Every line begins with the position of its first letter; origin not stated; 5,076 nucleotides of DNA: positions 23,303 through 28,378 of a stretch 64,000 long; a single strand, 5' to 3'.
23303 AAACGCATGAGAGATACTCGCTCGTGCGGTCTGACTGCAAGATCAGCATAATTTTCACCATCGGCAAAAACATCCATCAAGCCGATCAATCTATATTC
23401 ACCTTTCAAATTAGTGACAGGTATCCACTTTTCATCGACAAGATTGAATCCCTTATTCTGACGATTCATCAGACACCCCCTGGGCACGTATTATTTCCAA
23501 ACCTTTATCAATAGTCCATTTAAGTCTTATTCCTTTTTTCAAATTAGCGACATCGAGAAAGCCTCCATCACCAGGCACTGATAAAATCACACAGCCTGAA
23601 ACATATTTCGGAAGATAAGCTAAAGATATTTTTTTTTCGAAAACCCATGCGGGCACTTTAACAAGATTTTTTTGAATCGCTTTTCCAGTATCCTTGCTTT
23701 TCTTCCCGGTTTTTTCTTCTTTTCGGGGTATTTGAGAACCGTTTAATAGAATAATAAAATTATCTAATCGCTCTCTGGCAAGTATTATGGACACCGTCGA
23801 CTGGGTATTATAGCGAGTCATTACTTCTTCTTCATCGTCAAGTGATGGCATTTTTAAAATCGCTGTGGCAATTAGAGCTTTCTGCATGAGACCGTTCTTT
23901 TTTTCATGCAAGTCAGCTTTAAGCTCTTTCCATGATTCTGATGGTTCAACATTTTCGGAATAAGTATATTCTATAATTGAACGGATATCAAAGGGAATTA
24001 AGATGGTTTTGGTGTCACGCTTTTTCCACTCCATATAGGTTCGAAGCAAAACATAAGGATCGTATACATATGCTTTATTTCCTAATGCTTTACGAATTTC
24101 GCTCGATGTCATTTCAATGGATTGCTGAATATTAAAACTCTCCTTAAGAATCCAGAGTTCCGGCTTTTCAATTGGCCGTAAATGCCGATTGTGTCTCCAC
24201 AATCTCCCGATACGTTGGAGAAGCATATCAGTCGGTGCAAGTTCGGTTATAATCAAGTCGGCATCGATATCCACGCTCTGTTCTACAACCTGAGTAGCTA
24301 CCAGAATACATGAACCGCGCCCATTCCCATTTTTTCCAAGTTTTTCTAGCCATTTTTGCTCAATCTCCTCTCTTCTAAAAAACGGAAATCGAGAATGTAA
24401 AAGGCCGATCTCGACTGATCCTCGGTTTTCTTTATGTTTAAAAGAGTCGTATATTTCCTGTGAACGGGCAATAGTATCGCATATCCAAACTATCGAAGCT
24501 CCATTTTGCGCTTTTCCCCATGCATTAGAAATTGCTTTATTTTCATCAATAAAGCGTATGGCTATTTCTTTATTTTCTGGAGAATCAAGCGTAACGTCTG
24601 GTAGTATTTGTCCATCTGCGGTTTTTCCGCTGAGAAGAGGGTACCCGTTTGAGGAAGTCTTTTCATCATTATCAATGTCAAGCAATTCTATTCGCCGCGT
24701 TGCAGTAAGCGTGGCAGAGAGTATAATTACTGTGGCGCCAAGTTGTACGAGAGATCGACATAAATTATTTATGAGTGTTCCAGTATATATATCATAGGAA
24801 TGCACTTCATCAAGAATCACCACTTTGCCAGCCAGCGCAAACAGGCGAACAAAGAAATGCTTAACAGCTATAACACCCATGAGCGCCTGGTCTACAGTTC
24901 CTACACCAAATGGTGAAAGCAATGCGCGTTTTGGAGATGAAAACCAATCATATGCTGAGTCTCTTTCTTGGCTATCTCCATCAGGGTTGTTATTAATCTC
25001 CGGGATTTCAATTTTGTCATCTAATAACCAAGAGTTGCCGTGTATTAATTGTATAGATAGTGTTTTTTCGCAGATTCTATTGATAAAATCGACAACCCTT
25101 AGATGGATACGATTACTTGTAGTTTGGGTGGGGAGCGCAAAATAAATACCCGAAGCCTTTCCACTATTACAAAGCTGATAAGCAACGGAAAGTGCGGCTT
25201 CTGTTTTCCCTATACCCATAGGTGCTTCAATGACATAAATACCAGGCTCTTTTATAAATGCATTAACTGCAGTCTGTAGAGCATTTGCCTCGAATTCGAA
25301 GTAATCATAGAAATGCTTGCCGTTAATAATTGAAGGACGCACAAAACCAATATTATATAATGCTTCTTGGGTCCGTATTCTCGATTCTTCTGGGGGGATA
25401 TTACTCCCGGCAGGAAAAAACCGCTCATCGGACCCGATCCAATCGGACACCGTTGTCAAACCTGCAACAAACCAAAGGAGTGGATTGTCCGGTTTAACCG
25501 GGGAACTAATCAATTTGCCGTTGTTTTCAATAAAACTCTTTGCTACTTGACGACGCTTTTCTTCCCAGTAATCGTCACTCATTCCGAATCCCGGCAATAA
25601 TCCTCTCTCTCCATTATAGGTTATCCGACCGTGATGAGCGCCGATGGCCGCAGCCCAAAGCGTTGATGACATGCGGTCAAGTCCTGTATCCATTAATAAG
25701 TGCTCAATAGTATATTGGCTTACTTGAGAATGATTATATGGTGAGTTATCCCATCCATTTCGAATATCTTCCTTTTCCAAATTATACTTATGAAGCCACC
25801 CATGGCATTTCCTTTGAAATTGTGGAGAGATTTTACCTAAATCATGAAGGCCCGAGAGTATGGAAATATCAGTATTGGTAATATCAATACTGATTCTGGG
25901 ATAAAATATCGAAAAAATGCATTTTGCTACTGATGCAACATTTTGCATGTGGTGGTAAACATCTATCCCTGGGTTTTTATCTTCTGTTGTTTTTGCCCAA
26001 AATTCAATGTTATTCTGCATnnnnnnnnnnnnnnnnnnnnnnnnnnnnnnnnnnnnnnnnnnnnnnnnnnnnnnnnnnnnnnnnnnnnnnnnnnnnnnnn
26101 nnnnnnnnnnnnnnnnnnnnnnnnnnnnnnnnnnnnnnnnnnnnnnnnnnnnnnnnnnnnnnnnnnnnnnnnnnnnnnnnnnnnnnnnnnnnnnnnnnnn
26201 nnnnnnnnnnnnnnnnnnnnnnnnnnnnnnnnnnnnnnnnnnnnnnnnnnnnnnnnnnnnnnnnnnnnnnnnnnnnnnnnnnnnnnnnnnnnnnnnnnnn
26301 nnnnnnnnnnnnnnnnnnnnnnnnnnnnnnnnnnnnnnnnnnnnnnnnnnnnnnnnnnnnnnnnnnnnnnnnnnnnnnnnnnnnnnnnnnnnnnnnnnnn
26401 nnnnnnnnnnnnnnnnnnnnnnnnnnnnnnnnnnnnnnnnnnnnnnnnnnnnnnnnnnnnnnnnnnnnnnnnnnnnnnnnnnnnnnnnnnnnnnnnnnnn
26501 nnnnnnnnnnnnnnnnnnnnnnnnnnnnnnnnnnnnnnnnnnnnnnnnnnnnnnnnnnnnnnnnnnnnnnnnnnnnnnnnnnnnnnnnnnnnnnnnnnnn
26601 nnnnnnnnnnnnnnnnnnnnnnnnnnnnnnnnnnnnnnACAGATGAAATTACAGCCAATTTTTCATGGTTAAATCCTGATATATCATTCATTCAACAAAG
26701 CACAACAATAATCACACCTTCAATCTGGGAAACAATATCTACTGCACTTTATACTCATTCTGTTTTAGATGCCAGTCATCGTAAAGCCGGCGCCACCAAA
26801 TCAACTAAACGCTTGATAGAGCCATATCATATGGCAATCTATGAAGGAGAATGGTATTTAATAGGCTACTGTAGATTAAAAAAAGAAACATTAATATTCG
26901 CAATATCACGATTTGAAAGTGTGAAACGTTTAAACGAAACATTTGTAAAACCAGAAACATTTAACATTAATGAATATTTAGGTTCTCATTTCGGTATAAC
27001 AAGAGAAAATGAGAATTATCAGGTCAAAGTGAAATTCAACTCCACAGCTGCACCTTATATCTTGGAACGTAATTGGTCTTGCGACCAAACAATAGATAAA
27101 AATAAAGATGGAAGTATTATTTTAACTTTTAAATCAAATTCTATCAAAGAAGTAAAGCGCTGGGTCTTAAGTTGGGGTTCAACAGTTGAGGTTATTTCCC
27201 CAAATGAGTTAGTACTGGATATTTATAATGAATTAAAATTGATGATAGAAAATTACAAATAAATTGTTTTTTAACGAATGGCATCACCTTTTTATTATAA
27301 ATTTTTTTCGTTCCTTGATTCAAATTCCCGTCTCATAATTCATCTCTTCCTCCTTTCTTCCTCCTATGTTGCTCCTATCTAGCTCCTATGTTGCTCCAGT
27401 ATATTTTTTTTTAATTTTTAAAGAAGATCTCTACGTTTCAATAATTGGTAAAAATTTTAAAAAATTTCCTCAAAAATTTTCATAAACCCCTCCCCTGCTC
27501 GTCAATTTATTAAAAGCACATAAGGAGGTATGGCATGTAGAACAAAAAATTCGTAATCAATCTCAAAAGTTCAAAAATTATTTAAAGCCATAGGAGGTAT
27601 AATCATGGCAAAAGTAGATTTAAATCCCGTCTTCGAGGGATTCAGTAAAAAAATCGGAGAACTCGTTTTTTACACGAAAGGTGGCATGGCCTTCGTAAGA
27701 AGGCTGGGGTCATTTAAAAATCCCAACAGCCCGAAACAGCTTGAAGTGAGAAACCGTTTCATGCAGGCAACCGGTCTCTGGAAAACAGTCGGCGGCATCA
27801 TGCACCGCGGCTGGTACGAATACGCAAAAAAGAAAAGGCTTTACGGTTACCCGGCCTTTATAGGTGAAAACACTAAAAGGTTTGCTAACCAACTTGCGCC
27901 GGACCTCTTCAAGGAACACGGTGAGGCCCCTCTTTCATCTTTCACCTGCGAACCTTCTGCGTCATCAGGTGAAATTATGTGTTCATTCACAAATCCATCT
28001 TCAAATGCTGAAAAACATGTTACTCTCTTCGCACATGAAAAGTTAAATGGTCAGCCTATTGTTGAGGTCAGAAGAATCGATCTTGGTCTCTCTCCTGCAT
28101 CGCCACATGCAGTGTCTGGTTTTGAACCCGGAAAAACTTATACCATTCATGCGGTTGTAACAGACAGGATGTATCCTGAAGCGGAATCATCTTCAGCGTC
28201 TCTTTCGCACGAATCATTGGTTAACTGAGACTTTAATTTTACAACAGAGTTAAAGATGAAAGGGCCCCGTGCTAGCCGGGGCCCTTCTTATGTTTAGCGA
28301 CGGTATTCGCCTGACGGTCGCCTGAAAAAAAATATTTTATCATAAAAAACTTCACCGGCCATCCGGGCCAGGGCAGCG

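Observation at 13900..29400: Complete type I-E CRISPR-Cas system on a low-GC island in a high-GC chromosome, with non-canonical gene order (cas6e ahead of cas7e-cas5e)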

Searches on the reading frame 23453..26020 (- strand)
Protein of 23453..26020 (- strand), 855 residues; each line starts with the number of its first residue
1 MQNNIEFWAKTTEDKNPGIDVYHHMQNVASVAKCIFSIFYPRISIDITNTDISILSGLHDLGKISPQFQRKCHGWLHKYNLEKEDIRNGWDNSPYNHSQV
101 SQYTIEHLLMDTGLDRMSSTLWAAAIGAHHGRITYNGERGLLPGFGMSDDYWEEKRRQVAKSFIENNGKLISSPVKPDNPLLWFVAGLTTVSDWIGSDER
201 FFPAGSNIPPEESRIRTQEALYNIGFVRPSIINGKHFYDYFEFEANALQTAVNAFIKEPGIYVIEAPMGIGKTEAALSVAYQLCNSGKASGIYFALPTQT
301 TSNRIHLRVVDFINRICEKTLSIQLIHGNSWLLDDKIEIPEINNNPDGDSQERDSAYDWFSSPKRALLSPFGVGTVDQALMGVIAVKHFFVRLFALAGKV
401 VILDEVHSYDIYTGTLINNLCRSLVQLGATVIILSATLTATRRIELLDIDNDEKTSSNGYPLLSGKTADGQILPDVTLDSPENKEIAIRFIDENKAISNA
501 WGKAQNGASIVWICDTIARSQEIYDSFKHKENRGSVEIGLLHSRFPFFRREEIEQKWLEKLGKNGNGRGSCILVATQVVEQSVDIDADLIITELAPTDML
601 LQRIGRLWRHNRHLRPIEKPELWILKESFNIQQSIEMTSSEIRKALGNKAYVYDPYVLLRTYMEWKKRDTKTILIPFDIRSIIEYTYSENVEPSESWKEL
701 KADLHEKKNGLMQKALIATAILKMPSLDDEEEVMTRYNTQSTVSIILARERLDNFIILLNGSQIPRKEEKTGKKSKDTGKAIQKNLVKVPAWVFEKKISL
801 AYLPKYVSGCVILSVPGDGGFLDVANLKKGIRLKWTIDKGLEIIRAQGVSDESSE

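Call 7: search_protein_families(library=ncbifam, proteins=[window:23453-26020:-])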
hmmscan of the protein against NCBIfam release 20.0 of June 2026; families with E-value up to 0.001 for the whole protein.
window:23453-26020:- (855 aa): 6 families
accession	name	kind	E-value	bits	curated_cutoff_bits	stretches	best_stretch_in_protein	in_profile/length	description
NF007248.0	PRK09694.1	equivalog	8.5e-108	361.5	569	1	5-791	8-829/878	CRISPR-associated helicase/endonuclease Cas3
TIGR01587.1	cas3_core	equivalog_domain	7.5e-64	216.1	102.45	1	262-628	2-335/358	CRISPR-associated helicase Cas3'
TIGR02621.3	cas3_GSU0051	exception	1.9e-29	103.1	400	1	399-625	169-385/854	type I-G CRISPR-associated helicase/endonuclease Cas3g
TIGR01596.1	cas3_HD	equivalog_domain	7.9e-22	78.2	43.45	1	23-197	3-177/178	CRISPR-associated endonuclease Cas3''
TIGR02562.1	cas3_yersinia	equivalog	0.00012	20.1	565.95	0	547-631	820-898/1110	type I-F CRISPR-associated helicase Cas3f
TIGR03158.1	cas3_cyano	exception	0.00043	19.5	69.1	0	400-607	148-356/357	type I-D CRISPR-associated helicase Cas3'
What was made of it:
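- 23453..26020 (-): cas3 (fused HD nuclease and SF2 helicase), 855 aa. The cas3_core and cas3_HD models pass (call 7).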

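Call 31: search_protein_families(library=padloc, proteins=[window:23453-26020:-])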
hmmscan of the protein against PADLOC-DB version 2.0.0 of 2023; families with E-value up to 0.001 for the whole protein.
window:23453-26020:- (855 aa): 36 families (the best 25 are shown)
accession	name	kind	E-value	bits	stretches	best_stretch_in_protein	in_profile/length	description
PDLC01767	Cas3e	-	6.4e-164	545.1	1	6-792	24-620/680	-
PDLC01768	Cas3e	-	6e-67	224.5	1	343-749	36-458/533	-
PDLC01710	Cas3a1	-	1.9e-65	219.7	1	244-711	197-594/745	Cas3_1_CAS-I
PDLC00938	Cas3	-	2e-64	216.1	1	262-628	2-335/358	CRISPR-associated helicase Cas3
PDLC01761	Cas3b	-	4.2e-62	208.8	2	161-699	161-599/705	-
PDLC01762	Cas3b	-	6.4e-59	198.2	1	183-749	186-637/692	-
PDLC01252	Cas3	-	9.1e-59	197.5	1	262-627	2-300/324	CAS-I; effector_G3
PDLC01757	Cas3b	-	3e-56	189.3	1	6-732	3-603/676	-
PDLC02080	Cas3b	-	4.5e-38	129.2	1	260-645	266-606/709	-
PDLC02081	Cas3b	-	5.2e-37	125.7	1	244-625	191-528/705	-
PDLC01759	Cas3b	-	2.7e-35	120.3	2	391-659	347-564/711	-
PDLC02079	Cas3b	-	5.6e-35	118.6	1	264-615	232-533/691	-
PDLC02082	Cas3b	-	3.1e-33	113.2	2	246-633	233-577/734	-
PDLC01765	Cas3c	-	4.4e-30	103.2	1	4-653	10-503/612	-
PDLC01770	Cas3g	-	1.1e-28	98.2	2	259-612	26-343/733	-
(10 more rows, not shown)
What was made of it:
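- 23453..26020 (-): PADLOC Cas3e, 545 bits (call 31).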

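Call 53: search_solved_structures(query=window:23453-26020:-, show_alignments=1)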
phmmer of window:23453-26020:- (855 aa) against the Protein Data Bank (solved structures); distinct sequences matched with E-value up to 0.001: 7.
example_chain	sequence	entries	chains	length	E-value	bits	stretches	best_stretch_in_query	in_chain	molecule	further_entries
4q2c_A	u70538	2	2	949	3e-96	326.8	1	52-716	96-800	CRISPR-associated helicase Cas3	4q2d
6c66_G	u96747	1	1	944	8.3e-74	252.6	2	52-439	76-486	CRISPR-associated helicase, Cas3 family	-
4qqw_A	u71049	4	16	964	9e-74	252.4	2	52-439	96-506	CRISPR-associated helicase, Cas3 family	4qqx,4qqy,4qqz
3sk9_A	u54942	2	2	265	1.3e-10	43.5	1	53-227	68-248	Putative uncharacterized protein TTHB187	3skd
7r2k_A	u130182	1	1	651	4.3e-09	38.5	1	395-616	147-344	CRISPR-associated helicase Cas3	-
7tr8_A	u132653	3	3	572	5.3e-09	38.2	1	395-609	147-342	CRISPR-associated helicase Cas3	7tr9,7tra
8wtk_A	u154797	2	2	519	1.2e-06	30.4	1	511-612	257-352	CRISPR-associated helicase Cas3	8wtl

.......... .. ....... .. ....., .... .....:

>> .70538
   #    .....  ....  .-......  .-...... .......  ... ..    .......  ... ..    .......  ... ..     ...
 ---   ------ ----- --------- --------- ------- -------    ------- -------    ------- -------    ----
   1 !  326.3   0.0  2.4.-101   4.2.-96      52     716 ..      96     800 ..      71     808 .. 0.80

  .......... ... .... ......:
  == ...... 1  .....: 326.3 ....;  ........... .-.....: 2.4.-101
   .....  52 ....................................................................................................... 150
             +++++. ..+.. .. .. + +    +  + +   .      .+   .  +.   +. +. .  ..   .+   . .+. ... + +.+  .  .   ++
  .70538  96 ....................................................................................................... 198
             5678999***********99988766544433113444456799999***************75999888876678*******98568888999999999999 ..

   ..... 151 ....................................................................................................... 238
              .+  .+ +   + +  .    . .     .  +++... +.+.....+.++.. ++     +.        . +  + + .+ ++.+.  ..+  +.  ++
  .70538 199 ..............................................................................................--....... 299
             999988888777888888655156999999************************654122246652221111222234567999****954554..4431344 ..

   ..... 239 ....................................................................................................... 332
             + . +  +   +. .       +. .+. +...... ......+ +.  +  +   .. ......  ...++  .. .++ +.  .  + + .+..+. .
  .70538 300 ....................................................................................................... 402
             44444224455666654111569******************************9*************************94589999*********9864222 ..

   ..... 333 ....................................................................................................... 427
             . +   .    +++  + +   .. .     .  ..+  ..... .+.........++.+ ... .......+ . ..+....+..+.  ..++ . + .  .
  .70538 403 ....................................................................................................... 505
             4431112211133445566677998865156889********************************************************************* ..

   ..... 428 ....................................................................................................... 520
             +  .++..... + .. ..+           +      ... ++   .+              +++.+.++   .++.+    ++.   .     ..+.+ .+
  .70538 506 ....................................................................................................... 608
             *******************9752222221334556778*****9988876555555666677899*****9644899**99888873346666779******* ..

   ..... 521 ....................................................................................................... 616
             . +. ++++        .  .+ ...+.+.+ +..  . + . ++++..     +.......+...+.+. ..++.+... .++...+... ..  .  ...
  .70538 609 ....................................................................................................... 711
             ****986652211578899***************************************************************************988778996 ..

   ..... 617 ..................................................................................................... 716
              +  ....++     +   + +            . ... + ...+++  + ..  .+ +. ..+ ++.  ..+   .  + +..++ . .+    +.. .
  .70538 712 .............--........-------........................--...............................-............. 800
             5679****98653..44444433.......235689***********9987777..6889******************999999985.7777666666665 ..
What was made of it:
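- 23453..26020 (-): The HD motif, GAHHG, Walker A (PMGIGKT), DEVH and motif VI align with a solved Cas3 (PDB 4Q2C) (call 53).
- On Type I-E CRISPR-Cas: Motifs align with a solved Cas3, PDB 4Q2C (call 53).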

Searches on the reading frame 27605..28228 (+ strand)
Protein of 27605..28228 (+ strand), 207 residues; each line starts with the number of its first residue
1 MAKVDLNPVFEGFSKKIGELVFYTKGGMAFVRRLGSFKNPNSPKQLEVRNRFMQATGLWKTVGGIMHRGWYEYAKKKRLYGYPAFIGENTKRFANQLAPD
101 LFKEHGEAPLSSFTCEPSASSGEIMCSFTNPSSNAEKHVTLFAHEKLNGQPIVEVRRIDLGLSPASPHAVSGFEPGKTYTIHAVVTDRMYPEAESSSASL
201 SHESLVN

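Call 7: search_protein_families(library=ncbifam, proteins=[window:27605-28228:+])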
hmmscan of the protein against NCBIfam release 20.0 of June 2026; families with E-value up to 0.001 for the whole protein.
window:27605-28228:+ (207 aa): 0 families

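Call 11: search_protein_families(library=pfam, proteins=[window:27605-28228:+])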
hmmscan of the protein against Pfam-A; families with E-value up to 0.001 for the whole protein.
window:27605-28228:+ (207 aa): 0 families

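Call 31: search_protein_families(library=padloc, proteins=[window:27605-28228:+])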
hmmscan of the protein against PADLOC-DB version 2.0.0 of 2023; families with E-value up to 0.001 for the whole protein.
window:27605-28228:+ (207 aa): 0 families

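Call 48: search_protein_families(library=phrogs, proteins=[window:27605-28228:+])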
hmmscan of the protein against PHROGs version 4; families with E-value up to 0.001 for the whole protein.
window:27605-28228:+ (207 aa): 0 families
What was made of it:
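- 27605..28228 (+): ORF of 207 aa with no family assignment. It is low-GC like the cas block, and its membership of the system is doubtful. No hit in Pfam, NCBIfam, PADLOC or PHROGs (calls 7, 11, 31, 48).
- Tried and rejected: ORF207 has no hit in four profile libraries (calls 7, 11, 31, 48).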
